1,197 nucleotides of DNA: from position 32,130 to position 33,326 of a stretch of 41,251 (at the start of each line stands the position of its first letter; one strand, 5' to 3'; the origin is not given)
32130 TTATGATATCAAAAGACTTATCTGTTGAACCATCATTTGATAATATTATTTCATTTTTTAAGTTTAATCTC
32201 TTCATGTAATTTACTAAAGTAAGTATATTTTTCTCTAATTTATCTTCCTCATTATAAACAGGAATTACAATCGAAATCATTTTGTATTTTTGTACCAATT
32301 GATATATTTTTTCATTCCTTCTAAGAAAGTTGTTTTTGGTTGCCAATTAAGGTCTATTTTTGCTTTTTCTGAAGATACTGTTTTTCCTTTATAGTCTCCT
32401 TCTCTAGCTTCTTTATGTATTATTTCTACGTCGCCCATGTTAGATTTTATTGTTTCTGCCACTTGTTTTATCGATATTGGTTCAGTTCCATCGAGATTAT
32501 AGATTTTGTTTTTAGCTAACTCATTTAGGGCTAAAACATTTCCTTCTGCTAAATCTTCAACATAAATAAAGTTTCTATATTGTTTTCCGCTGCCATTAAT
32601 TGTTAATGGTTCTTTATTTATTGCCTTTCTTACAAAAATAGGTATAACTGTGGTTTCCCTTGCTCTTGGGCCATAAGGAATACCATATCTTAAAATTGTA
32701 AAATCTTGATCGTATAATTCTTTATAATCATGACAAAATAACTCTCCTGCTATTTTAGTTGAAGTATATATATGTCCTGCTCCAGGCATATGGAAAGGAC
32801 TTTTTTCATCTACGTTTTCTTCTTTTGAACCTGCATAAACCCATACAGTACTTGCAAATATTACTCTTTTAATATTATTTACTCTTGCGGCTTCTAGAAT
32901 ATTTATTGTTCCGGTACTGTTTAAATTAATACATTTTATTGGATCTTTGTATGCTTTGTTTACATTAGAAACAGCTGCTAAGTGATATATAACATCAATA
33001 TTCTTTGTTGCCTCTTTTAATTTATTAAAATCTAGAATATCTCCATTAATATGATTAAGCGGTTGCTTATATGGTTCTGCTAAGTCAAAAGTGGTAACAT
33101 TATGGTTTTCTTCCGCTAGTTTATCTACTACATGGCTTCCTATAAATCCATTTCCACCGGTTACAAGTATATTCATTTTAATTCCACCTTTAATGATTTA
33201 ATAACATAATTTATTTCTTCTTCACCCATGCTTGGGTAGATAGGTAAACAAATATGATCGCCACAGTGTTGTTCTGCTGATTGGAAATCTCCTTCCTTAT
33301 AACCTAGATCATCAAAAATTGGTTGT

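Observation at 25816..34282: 8.5-kb minus-strand operon with Arn-like logic plus radical and carbamoyl tailoring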

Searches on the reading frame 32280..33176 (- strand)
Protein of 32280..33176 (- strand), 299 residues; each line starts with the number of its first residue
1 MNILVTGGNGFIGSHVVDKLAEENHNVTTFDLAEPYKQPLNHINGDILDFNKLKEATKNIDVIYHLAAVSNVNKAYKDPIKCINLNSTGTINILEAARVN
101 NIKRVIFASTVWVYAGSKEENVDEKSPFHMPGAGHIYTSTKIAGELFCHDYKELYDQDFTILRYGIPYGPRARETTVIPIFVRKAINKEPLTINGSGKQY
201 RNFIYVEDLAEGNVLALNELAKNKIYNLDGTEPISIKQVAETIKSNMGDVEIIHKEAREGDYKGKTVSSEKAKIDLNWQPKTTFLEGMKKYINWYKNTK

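Call 8: search_protein_families(library=pfam, proteins=[window:32280-33176:-], max_evalue=0.01)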
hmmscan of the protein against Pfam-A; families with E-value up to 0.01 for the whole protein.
window:32280-33176:- (299 aa): 8 families
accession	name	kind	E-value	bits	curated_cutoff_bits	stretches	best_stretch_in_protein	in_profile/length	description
PF01370.27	Epimerase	-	3.6e-55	187.4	20.9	1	3-228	1-239/240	NAD dependent epimerase/dehydratase family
PF16363.11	GDP_Man_Dehyd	-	6.9e-43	147.8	27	1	4-290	1-331/332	GDP-mannose 4,6 dehydratase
PF01073.25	3Beta_HSD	-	2.8e-27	95.9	22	1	4-224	1-236/280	3-beta hydroxysteroid dehydrogenase/isomerase family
PF04321.23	RmlD_sub_bind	-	3.4e-21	76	27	1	1-248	1-232/287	RmlD substrate binding domain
PF02719.21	Polysacc_synt_2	-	2.1e-19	70.3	20.2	2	3-110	1-128/293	Polysaccharide biosynthesis protein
PF07993.18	NAD_binding_4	-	9.8e-17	61.4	20.1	1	51-166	80-206/258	Male sterility protein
PF13460.12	NAD_binding_10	-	7.6e-13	49.2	27.2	1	7-165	1-144/184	NAD(P)H-binding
PF00106.31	adh_short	-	2.7e-05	24.2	26.6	0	3-93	3-115/195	short chain dehydrogenase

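Call 9: search_protein_families(library=ncbifam, proteins=[window:32280-33176:-], max_evalue=0.01)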
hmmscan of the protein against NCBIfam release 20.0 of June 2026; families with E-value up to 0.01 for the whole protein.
window:32280-33176:- (299 aa): 44 families (the best 25 are shown)
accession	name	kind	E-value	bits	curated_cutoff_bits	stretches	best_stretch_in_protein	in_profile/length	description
TIGR01181.1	dTDP_gluc_dehyt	equivalog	6.4e-42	143.8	365.1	1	2-297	1-313/321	dTDP-glucose 4,6-dehydratase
TIGR01179.1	galE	equivalog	3.2e-41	141.2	262.3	1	2-297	1-327/332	UDP-glucose 4-epimerase GalE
TIGR04180.1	EDH_00030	hypoth_equivalog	1.1e-39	136.3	475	1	3-280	1-294/297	NAD-dependent 4,6-dehydratase LegB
TIGR03466.1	HpnA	hypoth_equivalog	4.1e-29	101.5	367.65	1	2-248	2-247/327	hopanoid-associated sugar epimerase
NF011728.1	PRK15181.1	equivalog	5.1e-29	101.4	760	1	39-297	70-339/348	Vi polysaccharide biosynthesis UDP-N-acetylglucosaminuronic acid C-4 epimerase TviC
NF007956.0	PRK10675.1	subfamily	5.5e-25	88.2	394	1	1-294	1-328/338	UDP-glucose 4-epimerase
TIGR02197.1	heptose_epim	equivalog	1.6e-24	86.7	274.6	1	3-297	1-315/316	ADP-glyceromanno-heptose 6-epimerase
NF047922.1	GDPFucSynFcl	equivalog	1.5e-23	83.8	500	1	2-297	4-303/308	GDP-L-fucose synthase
NF007490.0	PRK10084.1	subfamily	1.3e-22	80.3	649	1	1-297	1-336/361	dTDP-glucose 4,6-dehydratase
TIGR02622.1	CDP_4_6_dhtase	equivalog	6.1e-22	78.2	278.45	1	5-297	9-332/352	CDP-glucose 4,6-dehydratase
NF042423.1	oxyalk_red_Shew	equivalog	9.2e-22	77.5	580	1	2-244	10-254/331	2-alkyl-3-oxoalkanoate reductase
NF007582.0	PRK10217.1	equivalog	3.9e-20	72.3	698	1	2-296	3-332/355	dTDP-glucose 4,6-dehydratase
NF042422.1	oxyalk_red_OleD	equivalog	5.7e-20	71.9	580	1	1-251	1-254/329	2-alkyl-3-oxoalkanoate reductase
TIGR01214.1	rmlD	equivalog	3.7e-19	68.9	224.05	1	3-251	2-230/285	dTDP-4-dehydrorhamnose reductase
NF008872.0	PRK11908.1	equivalog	6.5e-19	68.2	294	1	2-297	3-337/349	bifunctional UDP-4-keto-pentose/UDP-xylose synthase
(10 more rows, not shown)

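Call 20: list_cluster_members(proteins=[P0001, window:33176-34282:-, window:32280-33176:-, window:31582-32280:-, window:27177-28607:-, window:25819-27180:-])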
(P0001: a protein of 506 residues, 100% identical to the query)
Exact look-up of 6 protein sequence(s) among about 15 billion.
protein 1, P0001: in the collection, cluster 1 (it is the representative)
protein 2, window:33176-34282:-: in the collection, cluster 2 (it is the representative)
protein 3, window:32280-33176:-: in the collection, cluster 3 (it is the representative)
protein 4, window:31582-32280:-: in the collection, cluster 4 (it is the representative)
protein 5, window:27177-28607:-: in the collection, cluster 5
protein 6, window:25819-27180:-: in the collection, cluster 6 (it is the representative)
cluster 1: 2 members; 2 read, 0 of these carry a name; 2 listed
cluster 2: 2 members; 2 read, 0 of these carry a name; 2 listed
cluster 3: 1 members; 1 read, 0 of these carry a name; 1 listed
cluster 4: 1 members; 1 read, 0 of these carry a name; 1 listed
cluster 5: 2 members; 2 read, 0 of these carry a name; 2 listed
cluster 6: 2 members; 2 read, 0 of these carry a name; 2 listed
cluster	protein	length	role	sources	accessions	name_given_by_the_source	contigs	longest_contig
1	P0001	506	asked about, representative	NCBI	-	-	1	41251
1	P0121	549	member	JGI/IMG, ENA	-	-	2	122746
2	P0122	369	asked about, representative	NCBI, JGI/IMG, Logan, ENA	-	-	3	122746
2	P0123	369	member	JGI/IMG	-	-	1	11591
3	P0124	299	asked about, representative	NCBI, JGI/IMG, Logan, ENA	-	-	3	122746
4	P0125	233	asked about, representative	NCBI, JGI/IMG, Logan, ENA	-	-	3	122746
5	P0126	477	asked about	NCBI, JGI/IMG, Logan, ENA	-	-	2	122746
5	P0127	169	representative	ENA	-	-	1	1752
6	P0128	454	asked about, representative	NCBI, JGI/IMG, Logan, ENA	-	-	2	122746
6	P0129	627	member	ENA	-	-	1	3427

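Call 29: search_solved_structures(query=window:32280-33176:-, max_evalue=1e-20)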
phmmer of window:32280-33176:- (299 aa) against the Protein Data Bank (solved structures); distinct sequences matched with E-value up to 1e-20: 44.
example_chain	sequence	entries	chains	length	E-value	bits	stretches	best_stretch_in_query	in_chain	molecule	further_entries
4zrm_A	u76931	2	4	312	2.1e-37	132.3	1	1-298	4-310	UDP-glucose 4-epimerase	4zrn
4lk3_A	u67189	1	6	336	5.3e-36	127.7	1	2-296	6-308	UDP-glucuronic acid decarboxylase 1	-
4gll_A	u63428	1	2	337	1e-35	126.8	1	2-296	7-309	UDP-glucuronic acid decarboxylase 1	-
4m55_A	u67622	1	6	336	1e-35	126.8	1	2-296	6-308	UDP-glucuronic acid decarboxylase 1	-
2b69_A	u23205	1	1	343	1.1e-35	126.7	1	2-296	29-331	UDP-glucuronate decarboxylase 1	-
6dnt_A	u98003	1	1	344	1.3e-34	123.1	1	2-295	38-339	NAD-dependent epimerase/dehydratase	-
6bwl_A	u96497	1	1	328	1.1e-32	116.8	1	1-298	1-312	Pal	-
8vr2_A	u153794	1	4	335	3.5e-31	111.9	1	3-295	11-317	NAD-dependent epimerase/dehydratase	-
2hun_A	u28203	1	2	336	1.2e-30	110.1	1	1-296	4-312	336aa long hypothetical dTDP-glucose 4,6-dehydratase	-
3aw9_A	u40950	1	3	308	4e-30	108.4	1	1-291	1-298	NAD-dependent epimerase/dehydratase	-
3ehe_A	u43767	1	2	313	4.3e-30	108.3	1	3-287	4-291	UDP-glucose 4-epimerase (GalE-1)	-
3icp_A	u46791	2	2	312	1e-29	107.1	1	1-291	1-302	NAD-dependent epimerase/dehydratase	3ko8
6pmh_A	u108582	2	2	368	3.5e-29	105.3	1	3-296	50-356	UDP-glucose 4-epimerase related protein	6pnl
5u4q_A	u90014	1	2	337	3.2e-28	102.1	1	1-221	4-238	dTDP-glucose 4,6-dehydratase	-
6zl6_A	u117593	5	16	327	4.8e-27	98.3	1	1-295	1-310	Epimerase domain-containing protein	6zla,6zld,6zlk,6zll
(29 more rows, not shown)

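Call 52: search_solved_structures(query=window:32280-33176:-, max_evalue=1e-30, show_alignments=3)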
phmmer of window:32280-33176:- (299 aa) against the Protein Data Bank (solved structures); distinct sequences matched with E-value up to 1e-30: 8.
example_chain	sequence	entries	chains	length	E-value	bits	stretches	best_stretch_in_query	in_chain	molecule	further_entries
4zrm_A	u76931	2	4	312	2.1e-37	132.3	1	1-298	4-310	UDP-glucose 4-epimerase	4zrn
4lk3_A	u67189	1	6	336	5.3e-36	127.7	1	2-296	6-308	UDP-glucuronic acid decarboxylase 1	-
4gll_A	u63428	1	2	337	1e-35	126.8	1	2-296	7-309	UDP-glucuronic acid decarboxylase 1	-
4m55_A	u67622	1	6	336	1e-35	126.8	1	2-296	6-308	UDP-glucuronic acid decarboxylase 1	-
2b69_A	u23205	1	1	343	1.1e-35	126.7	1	2-296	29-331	UDP-glucuronate decarboxylase 1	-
6dnt_A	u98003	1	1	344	1.3e-34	123.1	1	2-295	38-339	NAD-dependent epimerase/dehydratase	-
6bwl_A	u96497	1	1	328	1.1e-32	116.8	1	1-298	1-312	Pal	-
8vr2_A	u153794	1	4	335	3.5e-31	111.9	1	3-295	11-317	NAD-dependent epimerase/dehydratase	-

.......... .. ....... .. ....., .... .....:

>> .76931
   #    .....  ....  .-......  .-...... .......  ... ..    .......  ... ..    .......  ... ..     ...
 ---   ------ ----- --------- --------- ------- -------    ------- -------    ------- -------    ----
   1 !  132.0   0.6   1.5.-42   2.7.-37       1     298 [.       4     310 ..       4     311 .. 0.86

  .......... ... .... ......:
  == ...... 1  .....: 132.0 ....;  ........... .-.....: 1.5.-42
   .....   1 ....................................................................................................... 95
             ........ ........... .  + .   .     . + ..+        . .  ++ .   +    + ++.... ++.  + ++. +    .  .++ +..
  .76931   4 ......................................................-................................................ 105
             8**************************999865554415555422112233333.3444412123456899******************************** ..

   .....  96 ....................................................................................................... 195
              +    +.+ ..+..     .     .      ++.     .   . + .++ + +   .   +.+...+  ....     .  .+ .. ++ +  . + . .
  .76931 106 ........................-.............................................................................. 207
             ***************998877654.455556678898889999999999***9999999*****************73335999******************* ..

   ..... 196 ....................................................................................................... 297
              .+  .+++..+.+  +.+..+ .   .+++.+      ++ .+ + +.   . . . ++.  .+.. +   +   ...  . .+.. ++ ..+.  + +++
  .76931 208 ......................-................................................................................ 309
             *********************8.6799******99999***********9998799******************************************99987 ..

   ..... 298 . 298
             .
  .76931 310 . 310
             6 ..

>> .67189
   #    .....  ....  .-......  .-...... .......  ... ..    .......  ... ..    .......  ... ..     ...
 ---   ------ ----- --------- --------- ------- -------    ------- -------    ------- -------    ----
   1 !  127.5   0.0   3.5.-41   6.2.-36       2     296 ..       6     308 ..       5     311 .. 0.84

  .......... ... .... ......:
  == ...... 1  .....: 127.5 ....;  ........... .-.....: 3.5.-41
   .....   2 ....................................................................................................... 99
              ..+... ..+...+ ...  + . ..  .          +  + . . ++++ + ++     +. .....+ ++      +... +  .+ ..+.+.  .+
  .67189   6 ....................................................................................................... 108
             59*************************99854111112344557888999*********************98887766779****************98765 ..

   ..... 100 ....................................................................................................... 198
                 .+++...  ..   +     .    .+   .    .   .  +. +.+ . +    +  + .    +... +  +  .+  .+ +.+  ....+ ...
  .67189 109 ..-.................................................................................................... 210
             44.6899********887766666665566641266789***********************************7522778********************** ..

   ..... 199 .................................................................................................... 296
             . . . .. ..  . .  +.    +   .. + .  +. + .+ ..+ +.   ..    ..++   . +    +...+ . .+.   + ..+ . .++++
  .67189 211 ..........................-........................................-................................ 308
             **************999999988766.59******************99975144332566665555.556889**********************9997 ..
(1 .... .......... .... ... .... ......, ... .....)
